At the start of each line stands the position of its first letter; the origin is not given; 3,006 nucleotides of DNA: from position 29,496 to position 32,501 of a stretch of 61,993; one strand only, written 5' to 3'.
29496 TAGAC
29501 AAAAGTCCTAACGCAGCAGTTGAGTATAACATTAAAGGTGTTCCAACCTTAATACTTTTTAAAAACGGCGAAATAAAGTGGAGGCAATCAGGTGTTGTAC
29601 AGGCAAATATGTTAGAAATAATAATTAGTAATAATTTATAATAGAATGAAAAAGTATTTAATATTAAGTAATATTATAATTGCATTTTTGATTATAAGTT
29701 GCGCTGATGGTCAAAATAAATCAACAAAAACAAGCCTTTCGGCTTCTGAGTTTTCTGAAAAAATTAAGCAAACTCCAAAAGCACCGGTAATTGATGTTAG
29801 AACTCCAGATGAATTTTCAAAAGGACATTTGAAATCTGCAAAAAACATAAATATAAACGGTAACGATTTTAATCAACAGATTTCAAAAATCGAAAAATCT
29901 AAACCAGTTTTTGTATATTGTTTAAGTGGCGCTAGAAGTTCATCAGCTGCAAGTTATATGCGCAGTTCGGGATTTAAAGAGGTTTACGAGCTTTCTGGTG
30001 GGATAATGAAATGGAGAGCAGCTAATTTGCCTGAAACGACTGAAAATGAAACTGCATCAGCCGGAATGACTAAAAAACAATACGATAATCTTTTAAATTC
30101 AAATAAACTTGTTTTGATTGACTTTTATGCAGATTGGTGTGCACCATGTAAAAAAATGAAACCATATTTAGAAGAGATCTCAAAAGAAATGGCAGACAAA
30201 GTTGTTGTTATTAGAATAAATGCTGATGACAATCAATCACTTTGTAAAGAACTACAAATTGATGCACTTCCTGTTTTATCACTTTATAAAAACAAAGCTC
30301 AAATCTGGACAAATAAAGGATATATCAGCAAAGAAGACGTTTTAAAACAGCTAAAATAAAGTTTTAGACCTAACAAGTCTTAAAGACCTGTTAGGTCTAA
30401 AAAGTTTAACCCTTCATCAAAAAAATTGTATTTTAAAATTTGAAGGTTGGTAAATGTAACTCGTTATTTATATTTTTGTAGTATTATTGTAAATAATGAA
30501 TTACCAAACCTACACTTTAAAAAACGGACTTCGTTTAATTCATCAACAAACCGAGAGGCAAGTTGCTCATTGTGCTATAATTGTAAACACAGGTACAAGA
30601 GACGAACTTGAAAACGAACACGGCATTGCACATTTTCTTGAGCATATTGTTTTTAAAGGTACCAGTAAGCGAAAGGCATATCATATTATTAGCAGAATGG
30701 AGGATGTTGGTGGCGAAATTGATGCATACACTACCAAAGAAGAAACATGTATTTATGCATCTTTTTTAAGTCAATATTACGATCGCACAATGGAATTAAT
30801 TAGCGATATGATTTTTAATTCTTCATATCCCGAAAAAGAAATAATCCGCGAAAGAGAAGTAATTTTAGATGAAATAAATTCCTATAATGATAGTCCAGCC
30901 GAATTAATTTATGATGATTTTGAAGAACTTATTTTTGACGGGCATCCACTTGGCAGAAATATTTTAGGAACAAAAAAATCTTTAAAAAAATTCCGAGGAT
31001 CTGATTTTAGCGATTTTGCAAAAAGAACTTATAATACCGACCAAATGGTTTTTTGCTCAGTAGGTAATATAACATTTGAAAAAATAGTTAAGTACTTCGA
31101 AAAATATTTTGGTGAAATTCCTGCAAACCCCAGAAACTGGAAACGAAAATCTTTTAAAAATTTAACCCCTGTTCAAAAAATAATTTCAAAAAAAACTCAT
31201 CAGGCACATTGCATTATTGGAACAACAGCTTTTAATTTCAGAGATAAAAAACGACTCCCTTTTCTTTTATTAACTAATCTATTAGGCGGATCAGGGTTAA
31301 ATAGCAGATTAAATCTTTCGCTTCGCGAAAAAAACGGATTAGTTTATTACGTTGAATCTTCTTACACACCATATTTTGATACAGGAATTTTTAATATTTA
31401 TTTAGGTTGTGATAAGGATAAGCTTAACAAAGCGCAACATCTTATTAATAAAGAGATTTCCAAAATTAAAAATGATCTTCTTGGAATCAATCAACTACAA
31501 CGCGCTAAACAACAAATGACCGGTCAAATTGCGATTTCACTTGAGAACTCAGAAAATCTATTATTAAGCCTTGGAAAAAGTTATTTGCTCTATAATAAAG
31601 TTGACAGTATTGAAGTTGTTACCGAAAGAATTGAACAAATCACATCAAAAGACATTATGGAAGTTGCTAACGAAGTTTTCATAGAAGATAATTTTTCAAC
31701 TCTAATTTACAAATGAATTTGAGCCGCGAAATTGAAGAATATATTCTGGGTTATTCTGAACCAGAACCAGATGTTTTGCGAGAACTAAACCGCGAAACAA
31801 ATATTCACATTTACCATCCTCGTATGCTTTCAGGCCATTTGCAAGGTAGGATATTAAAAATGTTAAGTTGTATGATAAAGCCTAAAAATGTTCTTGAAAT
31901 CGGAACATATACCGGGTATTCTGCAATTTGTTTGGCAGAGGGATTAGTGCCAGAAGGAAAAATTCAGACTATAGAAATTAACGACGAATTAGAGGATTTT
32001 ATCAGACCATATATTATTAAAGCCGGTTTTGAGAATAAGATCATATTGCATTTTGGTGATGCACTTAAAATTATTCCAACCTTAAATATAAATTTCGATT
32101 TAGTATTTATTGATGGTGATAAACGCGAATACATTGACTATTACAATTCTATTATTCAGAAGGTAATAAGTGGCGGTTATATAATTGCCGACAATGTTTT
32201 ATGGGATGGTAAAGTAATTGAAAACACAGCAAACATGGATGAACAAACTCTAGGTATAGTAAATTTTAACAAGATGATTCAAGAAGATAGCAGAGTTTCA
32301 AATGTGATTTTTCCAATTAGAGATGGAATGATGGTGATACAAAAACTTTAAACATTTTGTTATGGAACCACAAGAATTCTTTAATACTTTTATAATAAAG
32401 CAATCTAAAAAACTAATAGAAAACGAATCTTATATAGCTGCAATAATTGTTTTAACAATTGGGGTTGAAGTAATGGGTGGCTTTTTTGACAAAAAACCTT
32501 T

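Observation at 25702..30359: Crp/Fnr-linked operon resembling a trans-envelope sulfane-sulfur relay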

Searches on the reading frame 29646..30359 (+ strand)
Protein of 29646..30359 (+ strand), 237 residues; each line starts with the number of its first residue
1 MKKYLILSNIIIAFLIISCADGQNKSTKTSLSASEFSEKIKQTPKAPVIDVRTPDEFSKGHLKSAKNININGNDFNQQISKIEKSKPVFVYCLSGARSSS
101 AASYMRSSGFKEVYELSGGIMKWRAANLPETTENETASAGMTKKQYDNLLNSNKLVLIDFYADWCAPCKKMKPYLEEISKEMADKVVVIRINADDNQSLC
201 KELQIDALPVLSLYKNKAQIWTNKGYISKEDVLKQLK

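Call 3: search_protein_families(library=pfam, proteins=[window:29646-30359:+], max_evalue=0.01)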
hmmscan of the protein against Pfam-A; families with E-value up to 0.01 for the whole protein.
window:29646-30359:+ (237 aa): 10 families
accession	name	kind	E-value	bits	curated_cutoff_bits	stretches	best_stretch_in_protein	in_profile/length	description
PF00085.26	Thioredoxin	-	1.6e-25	89.6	23.5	1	141-236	5-101/103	Thioredoxin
PF00581.25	Rhodanese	-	2.5e-21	76.5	22.2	1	33-125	2-101/102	Rhodanese-like domain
PF13098.12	Thioredoxin_2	-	1.5e-08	35.4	27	1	152-235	4-103/104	Thioredoxin-like domain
PF13905.12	Thioredoxin_8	-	3.6e-08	34.1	27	1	153-201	1-51/94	Thioredoxin-like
PF08534.16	Redoxin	-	4.5e-06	26.9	26.6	1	129-198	7-75/148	Redoxin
PF00578.27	AhpC-TSA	-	5.5e-06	26.8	26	1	149-209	23-83/124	AhpC/TSA family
PF13848.12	Thioredoxin_6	-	7.4e-06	26.4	27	1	141-232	82-178/184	Thioredoxin-like domain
PF13899.12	Thioredoxin_7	-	4.3e-05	24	27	1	150-213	14-80/83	Thioredoxin-like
PF13728.12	TraF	-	0.0021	18.4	23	1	128-233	102-220/224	F plasmid transfer operon protein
PF04756.19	OST3_OST6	-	0.0028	17.6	27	1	164-218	45-106/294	OST3 / OST6 family, transporter family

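Call 4: search_protein_families(library=ncbifam, proteins=[window:29646-30359:+], max_evalue=0.01)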
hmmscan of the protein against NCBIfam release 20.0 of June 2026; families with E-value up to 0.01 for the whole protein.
window:29646-30359:+ (237 aa): 37 families (the best 25 are shown)
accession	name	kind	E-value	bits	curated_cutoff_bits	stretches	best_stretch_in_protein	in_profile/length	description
TIGR01068.1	thioredoxin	equivalog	1.5e-24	86.1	96.8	1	142-236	2-97/101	thioredoxin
NF045694.1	seleno_TsoB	exception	2.9e-18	65.3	805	2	31-144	46-170/572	rhodanese/DsbD fusion-like selenoprotein TsoB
NF045521.1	rhoda_near_glyco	subfamily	3.5e-18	65.8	145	1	32-151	18-138/144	rhodanese homology domain-containing protein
NF008229.0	PRK10996.1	equivalog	4.2e-18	65.4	125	1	141-229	40-128/141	thioredoxin TrxC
NF001133.1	PRK00142.1-1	equivalog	9.3e-17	61.3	170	1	24-125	101-205/229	oxygen-dependent tRNA uridine(34) hydroxylase TrhO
TIGR01126.1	pdi_dom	equivalog_domain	1.8e-16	60.3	107.2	1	142-232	2-97/105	protein disulfide-isomerase domain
NF006898.0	PRK09381.1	equivalog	3e-16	59.8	138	1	148-232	16-100/109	thioredoxin TrxA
NF001195.0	PRK00162.1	equivalog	3.1e-16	59.6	102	1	39-133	14-106/108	thiosulfate sulfurtransferase GlpE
NF006444.0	PRK08762.1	equivalog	3.2e-16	59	449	1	26-138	12-122/387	molybdopterin-synthase adenylyltransferase MoeB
NF041203.1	rhodanese_LYCAU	equivalog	3.2e-15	55.9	115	1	20-130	11-123/126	rhodanese-related (seleno)protein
NF047697.1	ThioredTrxAClost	equivalog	5.2e-15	55.5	140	1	142-221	5-85/105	thioredoxin TrxA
TIGR01130.1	ER_PDI_fam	subfamily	1.7e-14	54.2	344.25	1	141-230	6-98/476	protein disulfide-isomerase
NF005902.0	PRK07878.1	equivalog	2e-13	50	647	1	18-125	276-383/392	adenylyltransferase/sulfurtransferase MoeZ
NF008750.0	PRK11784.1-2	equivalog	1.4e-11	44.1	241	2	37-79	8-49/346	tRNA 2-selenouridine(34) synthase MnmH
NF033833.0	rhodan_ChrE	equivalog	4.1e-11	42.8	120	1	29-131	3-105/108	rhodanese family chromate resistance protein ChrE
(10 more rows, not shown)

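Call 32: search_solved_structures(query=window:29646-30359:+, max_evalue=0.00001)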
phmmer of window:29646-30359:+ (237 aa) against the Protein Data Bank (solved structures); distinct sequences matched with E-value up to 0.00001: 273 (the best 60 are shown).
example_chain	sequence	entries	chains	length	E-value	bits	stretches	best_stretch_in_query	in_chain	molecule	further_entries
3idv_A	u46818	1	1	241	7.9e-22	81.1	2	121-216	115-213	Protein disulfide-isomerase A4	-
29te_B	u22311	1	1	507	3.7e-21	78.9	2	141-225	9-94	Protein disulfide-isomerase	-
9tpa_B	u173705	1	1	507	3.7e-21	78.9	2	141-225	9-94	Protein disulfide-isomerase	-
5ayk_A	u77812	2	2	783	1.4e-20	77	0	137-222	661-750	DnaJ homolog subfamily C member 10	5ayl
3apo_A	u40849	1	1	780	1.9e-20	76.6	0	137-222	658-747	DnaJ homolog subfamily C member 10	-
6mxv_A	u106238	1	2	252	1.5e-18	70.3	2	30-130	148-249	Rhodanese-like family protein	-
8zpw_B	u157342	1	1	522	1.9e-18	70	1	135-217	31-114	Protein disulfide-isomerase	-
2b5e_A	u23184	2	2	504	2.4e-18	69.7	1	137-217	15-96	Protein disulfide-isomerase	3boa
6h1y_A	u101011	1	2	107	4.6e-18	68.8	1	141-231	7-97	Thioredoxin 1,Thioredoxin (TrxA-1),Thioredoxin 1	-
6mza_A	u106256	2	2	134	8.8e-18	67.9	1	131-233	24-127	Thioredoxin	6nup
8eky_M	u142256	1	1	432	4e-17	65.7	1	139-222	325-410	Thioredoxin domain-containing protein 5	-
3hxs_A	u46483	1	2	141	8.4e-17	64.7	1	152-232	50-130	Thioredoxin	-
2mmn_A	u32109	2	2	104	8.6e-17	64.6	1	142-235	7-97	Thioredoxin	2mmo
5vo7_A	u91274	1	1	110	8.9e-17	64.6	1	135-236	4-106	Thioredoxin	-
6z7o_A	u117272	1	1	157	1e-16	64.4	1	149-215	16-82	Thioredoxin-T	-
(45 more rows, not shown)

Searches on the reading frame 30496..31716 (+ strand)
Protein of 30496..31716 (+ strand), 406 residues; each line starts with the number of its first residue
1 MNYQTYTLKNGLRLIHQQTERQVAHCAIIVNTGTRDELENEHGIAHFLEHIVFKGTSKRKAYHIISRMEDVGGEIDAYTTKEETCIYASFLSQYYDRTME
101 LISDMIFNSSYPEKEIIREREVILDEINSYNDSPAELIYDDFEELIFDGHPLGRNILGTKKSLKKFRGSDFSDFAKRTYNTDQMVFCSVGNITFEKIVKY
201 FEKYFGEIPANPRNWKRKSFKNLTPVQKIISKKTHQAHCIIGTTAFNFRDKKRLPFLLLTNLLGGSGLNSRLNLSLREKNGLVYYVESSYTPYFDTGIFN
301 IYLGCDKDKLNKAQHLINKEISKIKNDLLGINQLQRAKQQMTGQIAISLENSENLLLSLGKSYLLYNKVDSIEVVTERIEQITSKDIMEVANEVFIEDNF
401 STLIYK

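Call 68: search_protein_families(library=pfam, proteins=[window:30496-31716:+], max_evalue=0.0001)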
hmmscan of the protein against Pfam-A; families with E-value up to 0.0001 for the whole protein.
window:30496-31716:+ (406 aa): 2 families
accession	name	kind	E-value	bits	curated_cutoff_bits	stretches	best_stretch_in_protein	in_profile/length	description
PF05193.26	Peptidase_M16_C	-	2.8e-34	119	23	1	170-341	6-181/181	Peptidase M16 inactive domain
PF00675.25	Peptidase_M16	-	1.3e-31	110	22.3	1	17-160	6-149/149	Insulinase (Peptidase family M16)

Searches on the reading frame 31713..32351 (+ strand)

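Call 68: search_protein_families(library=pfam, proteins=[window:31713-32351:+], max_evalue=0.0001)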
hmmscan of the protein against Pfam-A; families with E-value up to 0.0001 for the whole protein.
window:31713-32351:+ (212 aa): 3 families
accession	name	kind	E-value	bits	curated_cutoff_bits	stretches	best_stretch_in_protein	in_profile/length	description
PF01596.23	Methyltransf_3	-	5.9e-52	176.4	22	1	16-211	5-203/204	O-methyltransferase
PF13578.12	Methyltransf_24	-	1.7e-12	48.6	26.3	1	61-162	1-105/105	Methyltransferase domain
PF01135.25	PCMT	-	1.9e-06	28.2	20.3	1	41-117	59-133/210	Protein-L-isoaspartate(D-aspartate) O-methyltransferase (PCMT)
